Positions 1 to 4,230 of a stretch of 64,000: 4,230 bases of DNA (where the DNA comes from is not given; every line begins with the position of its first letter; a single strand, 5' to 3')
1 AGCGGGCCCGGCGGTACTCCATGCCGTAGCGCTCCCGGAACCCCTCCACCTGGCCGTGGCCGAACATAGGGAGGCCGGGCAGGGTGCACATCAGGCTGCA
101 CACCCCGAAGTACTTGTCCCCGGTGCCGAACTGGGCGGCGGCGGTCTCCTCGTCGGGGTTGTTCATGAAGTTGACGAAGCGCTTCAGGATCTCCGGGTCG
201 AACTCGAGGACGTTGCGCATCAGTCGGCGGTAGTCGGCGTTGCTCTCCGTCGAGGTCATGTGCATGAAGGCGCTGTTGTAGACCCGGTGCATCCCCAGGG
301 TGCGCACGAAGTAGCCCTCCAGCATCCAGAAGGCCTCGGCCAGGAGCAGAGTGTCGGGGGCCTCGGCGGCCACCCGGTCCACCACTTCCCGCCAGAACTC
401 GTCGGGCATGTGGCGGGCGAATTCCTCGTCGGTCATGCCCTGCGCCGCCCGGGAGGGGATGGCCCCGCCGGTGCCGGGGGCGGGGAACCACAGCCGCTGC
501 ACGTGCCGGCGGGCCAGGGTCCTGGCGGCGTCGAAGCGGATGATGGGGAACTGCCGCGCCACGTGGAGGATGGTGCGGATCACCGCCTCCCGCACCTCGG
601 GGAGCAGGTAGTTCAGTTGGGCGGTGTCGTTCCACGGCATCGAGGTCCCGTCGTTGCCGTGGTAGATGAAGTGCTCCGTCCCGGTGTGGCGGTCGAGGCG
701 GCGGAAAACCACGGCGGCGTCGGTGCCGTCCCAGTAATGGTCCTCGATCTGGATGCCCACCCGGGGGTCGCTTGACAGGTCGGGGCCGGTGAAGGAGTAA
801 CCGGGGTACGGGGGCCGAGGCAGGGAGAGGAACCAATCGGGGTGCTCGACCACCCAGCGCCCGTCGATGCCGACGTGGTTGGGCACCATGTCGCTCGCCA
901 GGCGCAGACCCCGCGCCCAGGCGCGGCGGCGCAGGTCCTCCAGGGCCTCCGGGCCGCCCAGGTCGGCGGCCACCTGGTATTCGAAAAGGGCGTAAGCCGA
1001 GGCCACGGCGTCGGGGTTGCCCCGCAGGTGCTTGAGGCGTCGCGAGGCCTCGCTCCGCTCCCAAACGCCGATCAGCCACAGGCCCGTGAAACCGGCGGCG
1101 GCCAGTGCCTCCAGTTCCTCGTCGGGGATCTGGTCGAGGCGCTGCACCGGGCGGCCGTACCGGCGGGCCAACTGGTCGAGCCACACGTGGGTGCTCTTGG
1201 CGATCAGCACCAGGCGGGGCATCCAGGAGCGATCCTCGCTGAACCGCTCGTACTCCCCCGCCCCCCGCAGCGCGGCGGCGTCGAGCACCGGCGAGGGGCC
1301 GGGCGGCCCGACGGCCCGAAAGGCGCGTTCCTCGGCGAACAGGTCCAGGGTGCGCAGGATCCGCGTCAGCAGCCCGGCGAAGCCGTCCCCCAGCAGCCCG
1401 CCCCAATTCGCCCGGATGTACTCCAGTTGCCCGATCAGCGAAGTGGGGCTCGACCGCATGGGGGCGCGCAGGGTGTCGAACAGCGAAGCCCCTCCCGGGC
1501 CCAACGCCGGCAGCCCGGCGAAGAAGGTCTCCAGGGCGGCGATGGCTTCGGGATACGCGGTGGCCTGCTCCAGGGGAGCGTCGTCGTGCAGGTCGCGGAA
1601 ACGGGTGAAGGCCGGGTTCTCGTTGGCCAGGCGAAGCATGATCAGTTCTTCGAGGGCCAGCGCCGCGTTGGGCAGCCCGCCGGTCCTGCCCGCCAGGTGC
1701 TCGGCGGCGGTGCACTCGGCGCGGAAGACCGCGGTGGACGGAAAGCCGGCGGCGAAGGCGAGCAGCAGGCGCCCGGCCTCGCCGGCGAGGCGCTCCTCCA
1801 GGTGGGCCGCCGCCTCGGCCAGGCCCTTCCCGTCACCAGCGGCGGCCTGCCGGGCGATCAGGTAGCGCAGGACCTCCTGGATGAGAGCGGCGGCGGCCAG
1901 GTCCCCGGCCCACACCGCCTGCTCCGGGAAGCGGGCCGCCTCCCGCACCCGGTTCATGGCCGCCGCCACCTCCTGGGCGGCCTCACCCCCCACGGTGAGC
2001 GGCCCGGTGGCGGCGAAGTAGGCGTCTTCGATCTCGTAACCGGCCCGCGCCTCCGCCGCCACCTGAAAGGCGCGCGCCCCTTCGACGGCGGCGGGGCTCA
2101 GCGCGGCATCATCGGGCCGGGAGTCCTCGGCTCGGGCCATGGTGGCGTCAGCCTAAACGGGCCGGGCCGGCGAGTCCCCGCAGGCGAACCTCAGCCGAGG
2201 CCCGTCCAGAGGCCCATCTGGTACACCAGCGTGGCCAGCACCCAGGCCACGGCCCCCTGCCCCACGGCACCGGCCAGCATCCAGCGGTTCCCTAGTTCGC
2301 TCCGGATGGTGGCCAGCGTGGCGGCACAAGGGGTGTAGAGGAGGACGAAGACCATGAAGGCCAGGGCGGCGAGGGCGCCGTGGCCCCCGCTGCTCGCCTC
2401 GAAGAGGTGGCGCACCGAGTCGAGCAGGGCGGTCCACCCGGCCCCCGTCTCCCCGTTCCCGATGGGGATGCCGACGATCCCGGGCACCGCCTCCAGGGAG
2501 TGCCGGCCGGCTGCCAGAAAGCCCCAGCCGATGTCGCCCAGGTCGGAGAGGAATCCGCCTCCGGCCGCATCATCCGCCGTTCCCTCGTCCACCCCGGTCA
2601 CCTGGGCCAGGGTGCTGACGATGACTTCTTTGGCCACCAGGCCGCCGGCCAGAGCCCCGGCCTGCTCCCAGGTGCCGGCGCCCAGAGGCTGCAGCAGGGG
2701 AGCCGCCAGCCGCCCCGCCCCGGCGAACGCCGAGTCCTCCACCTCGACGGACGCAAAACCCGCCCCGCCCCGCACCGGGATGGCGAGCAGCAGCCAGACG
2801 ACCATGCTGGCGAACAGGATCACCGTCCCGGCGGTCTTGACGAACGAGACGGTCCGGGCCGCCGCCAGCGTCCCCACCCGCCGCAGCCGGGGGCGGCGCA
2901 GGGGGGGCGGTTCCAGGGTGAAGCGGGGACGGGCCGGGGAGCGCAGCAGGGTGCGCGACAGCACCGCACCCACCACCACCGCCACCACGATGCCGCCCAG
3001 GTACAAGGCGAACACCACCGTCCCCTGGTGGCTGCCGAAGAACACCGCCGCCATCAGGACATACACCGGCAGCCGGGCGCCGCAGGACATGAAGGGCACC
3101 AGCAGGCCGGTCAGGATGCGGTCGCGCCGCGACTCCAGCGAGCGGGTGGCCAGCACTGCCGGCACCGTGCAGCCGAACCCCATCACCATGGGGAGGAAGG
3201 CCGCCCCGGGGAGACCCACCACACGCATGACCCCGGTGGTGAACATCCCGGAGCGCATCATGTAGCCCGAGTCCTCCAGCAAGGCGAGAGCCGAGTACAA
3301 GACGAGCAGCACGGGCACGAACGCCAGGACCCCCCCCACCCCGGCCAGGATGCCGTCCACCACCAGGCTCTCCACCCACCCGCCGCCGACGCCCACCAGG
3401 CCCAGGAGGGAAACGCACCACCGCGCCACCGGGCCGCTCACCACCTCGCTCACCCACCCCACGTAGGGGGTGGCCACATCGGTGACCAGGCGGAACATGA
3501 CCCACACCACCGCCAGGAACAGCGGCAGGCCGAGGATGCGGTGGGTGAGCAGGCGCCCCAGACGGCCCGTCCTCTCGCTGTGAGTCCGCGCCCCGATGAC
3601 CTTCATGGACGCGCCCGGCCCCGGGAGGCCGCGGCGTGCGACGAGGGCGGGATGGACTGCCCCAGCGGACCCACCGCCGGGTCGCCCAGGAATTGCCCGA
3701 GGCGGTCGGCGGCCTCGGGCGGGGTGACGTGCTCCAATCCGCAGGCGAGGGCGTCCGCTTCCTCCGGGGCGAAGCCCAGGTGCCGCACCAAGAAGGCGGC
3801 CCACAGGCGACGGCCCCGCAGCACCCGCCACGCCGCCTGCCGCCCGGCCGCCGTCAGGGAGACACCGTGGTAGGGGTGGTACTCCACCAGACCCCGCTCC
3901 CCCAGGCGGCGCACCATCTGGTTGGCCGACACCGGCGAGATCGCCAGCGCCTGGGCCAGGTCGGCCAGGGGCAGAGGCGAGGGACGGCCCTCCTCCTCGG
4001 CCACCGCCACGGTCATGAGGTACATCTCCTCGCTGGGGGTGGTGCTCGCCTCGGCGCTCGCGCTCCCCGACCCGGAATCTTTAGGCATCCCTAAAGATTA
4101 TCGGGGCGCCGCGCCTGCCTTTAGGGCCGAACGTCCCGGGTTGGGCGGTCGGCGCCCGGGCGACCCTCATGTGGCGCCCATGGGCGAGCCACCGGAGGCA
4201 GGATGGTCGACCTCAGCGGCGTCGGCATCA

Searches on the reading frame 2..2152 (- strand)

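Call 37: search_protein_families(library=pfam, proteins=[window:2-2152:-], max_evalue=0.0001)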
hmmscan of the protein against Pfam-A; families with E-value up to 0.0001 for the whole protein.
window:2-2152:- (717 aa): 1 family
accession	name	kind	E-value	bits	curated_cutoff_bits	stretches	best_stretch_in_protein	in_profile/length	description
PF00128.31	Alpha-amylase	-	1.1e-05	25.3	22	1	347-678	25-326/446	Alpha amylase, catalytic domain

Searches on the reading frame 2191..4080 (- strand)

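Call 37: search_protein_families(library=pfam, proteins=[window:2191-4080:-], max_evalue=0.0001)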
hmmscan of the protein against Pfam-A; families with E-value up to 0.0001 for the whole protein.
window:2191-4080:- (629 aa): 2 families
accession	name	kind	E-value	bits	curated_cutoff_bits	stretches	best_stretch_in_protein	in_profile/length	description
PF07670.19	Gate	-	1.1e-36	125.9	29.6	2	252-345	2-102/104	Nucleoside recognition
PF07664.17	FeoB_C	-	7.2e-11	42.1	26.6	1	356-405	1-50/54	Ferrous iron transport protein B C terminus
